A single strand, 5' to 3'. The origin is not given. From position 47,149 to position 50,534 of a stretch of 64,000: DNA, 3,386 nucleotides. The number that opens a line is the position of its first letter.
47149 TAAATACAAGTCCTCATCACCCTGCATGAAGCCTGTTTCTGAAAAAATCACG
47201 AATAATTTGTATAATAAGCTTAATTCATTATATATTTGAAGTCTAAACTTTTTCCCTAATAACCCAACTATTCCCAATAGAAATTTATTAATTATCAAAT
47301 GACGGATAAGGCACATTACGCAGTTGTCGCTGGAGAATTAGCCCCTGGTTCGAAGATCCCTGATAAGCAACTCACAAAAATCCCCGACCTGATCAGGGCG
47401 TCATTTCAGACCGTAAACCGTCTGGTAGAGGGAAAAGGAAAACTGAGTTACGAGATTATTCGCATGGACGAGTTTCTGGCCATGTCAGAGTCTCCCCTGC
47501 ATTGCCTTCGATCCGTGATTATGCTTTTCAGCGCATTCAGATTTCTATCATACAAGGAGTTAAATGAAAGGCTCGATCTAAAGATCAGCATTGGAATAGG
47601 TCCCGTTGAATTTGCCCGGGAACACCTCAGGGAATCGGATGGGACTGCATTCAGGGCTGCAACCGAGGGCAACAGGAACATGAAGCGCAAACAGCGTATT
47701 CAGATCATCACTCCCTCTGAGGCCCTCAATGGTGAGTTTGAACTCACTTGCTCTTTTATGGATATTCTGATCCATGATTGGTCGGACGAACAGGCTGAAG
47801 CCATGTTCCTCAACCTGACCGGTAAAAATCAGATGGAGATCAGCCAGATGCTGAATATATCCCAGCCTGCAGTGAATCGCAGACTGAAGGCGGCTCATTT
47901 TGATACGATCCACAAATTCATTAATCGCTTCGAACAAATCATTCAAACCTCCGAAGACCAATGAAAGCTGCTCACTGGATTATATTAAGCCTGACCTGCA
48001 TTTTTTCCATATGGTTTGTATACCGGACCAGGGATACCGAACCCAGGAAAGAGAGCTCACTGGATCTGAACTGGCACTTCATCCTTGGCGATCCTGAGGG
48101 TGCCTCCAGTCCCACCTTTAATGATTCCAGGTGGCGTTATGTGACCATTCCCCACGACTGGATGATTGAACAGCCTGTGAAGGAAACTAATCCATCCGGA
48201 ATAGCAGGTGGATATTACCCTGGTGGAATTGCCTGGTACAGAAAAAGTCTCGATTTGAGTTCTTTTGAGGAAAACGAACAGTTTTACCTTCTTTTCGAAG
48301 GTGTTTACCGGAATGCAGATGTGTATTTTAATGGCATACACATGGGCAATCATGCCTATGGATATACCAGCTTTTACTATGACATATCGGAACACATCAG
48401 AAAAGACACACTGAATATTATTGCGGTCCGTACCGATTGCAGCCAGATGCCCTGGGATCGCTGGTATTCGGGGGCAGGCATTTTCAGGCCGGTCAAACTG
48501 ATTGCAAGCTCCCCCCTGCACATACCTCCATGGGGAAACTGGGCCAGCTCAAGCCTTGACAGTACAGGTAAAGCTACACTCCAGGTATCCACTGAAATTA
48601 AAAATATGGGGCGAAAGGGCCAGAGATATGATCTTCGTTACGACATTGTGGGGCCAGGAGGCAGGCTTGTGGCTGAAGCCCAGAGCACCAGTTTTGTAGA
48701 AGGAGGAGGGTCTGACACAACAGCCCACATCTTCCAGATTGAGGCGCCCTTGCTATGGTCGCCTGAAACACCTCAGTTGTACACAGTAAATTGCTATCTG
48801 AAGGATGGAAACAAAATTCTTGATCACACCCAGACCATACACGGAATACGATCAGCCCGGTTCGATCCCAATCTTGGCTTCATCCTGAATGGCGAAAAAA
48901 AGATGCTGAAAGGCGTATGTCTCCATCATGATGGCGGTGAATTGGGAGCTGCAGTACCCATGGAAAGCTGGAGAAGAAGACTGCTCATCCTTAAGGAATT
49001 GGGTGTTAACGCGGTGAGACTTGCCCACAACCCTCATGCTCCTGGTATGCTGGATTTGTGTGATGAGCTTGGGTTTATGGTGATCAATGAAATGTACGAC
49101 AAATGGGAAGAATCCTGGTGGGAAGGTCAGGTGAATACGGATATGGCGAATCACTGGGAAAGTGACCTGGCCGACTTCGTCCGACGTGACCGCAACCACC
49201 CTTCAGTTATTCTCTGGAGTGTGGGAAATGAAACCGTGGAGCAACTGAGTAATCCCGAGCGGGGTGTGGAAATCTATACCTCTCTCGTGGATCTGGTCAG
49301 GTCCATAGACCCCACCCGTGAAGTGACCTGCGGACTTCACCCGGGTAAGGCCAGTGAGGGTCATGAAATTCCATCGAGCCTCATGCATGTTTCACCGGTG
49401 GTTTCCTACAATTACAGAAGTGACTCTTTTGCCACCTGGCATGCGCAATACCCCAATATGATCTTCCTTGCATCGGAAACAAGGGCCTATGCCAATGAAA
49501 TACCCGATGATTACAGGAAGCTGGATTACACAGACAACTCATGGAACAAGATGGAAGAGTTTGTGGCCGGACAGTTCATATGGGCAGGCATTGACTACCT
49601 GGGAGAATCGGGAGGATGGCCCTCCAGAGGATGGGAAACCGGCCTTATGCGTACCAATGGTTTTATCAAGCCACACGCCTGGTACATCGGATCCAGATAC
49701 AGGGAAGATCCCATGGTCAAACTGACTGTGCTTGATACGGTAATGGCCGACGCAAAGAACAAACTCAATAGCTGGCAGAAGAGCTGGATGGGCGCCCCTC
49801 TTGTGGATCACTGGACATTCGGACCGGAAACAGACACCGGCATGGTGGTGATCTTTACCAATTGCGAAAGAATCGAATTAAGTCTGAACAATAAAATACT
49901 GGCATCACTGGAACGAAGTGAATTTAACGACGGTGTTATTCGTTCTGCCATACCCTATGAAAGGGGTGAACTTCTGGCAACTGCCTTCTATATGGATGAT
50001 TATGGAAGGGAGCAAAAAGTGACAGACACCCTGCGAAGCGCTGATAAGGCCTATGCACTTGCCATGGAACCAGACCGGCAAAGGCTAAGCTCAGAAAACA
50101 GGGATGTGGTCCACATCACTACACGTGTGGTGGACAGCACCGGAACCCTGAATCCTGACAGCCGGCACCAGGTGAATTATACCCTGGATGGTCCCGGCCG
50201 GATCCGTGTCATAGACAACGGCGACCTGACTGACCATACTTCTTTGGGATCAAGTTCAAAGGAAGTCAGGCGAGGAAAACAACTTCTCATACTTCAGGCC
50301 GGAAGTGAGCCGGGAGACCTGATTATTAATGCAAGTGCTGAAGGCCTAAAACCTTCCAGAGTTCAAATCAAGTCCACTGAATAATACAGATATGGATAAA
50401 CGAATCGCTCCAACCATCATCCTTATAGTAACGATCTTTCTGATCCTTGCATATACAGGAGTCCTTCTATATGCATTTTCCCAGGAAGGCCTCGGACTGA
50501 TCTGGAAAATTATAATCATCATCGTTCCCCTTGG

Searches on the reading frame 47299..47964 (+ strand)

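Call 30: search_protein_families(library=pfam, proteins=[window:47299-47964:+], max_evalue=0.01)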
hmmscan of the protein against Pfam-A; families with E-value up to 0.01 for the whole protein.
window:47299-47964:+ (221 aa): 1 family
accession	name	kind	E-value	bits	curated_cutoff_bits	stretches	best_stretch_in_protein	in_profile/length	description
PF13412.12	HTH_24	-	0.0014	18.6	21.9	1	180-198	22-40/48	Winged helix-turn-helix DNA-binding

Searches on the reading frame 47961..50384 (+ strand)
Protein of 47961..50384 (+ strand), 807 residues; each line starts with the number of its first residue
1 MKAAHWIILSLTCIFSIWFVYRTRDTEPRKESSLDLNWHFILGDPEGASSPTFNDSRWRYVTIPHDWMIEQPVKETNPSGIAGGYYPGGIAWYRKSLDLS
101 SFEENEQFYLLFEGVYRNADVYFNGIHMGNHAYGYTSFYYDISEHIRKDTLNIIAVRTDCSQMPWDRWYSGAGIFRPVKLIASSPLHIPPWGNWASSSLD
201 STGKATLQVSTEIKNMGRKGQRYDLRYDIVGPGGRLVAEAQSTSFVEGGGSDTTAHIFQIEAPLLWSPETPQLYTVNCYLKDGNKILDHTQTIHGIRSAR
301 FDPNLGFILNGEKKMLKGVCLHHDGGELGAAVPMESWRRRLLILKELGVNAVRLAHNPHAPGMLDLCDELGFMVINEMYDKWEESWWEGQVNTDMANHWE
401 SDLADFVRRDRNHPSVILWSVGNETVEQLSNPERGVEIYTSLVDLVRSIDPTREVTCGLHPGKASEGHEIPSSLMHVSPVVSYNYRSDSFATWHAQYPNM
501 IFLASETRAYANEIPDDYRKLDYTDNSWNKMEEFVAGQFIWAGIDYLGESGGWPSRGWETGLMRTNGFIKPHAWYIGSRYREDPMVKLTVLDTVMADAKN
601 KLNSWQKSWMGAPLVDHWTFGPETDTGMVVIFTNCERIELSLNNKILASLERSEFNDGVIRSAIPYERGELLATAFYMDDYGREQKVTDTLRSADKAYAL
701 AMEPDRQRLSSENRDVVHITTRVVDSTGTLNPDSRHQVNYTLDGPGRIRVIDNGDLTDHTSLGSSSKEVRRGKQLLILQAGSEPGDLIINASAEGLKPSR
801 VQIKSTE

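Call 30: search_protein_families(library=pfam, proteins=[window:47961-50384:+], max_evalue=0.01)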
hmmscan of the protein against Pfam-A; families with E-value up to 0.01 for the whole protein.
window:47961-50384:+ (807 aa): 6 families
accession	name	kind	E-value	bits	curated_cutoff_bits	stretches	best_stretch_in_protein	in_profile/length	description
PF02836.23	Glyco_hydro_2_C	-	1e-28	100.8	21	1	307-501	8-188/302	Glycosyl hydrolases family 2, TIM barrel domain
PF18565.7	Glyco_hydro2_C5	-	2.8e-24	85.4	32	1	700-801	1-102/103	Glycoside hydrolase family 2 C-terminal domain 5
PF02837.24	Glyco_hydro_2_N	-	1.7e-19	70.8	28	1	33-181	3-166/169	Glycosyl hydrolases family 2, sugar binding domain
PF00703.27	Glyco_hydro_2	-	7.7e-17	62.5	23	1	196-297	9-109/109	Glycosyl hydrolases family 2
PF16355.11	DUF4982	-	2.1e-07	31.2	23.9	1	629-676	6-53/61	Domain of unknown function (DUF4982)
PF22666.2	Glyco_hydro_2_N2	-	1.8e-06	28.5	27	1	91-157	50-116/167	Glycosyl hydrolase 2 galactose-binding domain-like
